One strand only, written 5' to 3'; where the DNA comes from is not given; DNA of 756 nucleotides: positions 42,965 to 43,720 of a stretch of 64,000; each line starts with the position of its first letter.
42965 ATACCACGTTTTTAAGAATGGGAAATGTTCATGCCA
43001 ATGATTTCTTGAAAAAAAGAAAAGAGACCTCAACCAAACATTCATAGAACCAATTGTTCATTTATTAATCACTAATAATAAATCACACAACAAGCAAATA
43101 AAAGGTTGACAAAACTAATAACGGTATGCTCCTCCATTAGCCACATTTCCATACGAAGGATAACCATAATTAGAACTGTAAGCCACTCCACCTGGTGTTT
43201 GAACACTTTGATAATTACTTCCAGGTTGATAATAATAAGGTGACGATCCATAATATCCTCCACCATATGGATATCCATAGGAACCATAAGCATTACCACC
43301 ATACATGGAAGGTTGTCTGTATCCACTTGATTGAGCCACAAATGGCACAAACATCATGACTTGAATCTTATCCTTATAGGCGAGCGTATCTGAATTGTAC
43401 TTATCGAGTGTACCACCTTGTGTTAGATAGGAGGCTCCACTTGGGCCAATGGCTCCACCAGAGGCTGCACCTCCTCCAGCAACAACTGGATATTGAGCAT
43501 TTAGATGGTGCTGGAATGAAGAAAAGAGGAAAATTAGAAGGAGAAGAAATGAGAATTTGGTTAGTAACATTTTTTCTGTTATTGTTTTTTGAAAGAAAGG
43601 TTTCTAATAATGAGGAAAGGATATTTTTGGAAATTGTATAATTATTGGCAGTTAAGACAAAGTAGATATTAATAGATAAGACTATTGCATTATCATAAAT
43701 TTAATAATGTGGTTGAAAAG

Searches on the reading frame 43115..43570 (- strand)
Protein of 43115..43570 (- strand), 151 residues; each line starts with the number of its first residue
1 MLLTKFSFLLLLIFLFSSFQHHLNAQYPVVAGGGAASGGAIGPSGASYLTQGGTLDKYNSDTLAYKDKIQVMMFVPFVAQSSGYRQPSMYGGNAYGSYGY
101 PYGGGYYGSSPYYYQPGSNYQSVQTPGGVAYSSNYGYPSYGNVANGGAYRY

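Call 7: search_protein_families(library=pfam, proteins=[window:43115-43570:-])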
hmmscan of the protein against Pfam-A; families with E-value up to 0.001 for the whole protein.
window:43115-43570:- (151 aa): 0 families

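Call 58: list_cluster_members(proteins=[P0123, window:43118-43570:-, window:14830-15945:-])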
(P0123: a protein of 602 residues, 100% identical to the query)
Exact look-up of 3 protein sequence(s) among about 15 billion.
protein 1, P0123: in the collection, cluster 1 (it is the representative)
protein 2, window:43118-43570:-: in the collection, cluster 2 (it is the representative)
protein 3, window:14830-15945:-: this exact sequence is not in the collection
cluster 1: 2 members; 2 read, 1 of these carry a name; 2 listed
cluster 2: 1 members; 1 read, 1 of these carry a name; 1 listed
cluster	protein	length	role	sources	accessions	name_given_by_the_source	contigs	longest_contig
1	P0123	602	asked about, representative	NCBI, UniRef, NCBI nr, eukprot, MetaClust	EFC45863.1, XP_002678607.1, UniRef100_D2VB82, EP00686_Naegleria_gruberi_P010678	predicted protein [Naegleria gruberi] | Predicted protein n=1 Tax=Naegleria gruberi TaxID=5762 RepID=D2VB82_NAEGR | uncharacterized protein NAEGRDRAFT_48133 [Naegleria gruberi]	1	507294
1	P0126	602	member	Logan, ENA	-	-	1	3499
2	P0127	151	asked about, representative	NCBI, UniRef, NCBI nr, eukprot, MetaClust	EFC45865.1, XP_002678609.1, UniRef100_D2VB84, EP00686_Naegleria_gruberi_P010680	predicted protein [Naegleria gruberi] | Predicted protein n=1 Tax=Naegleria gruberi TaxID=5762 RepID=D2VB84_NAEGR | uncharacterized protein NAEGRDRAFT_66126 [Naegleria gruberi]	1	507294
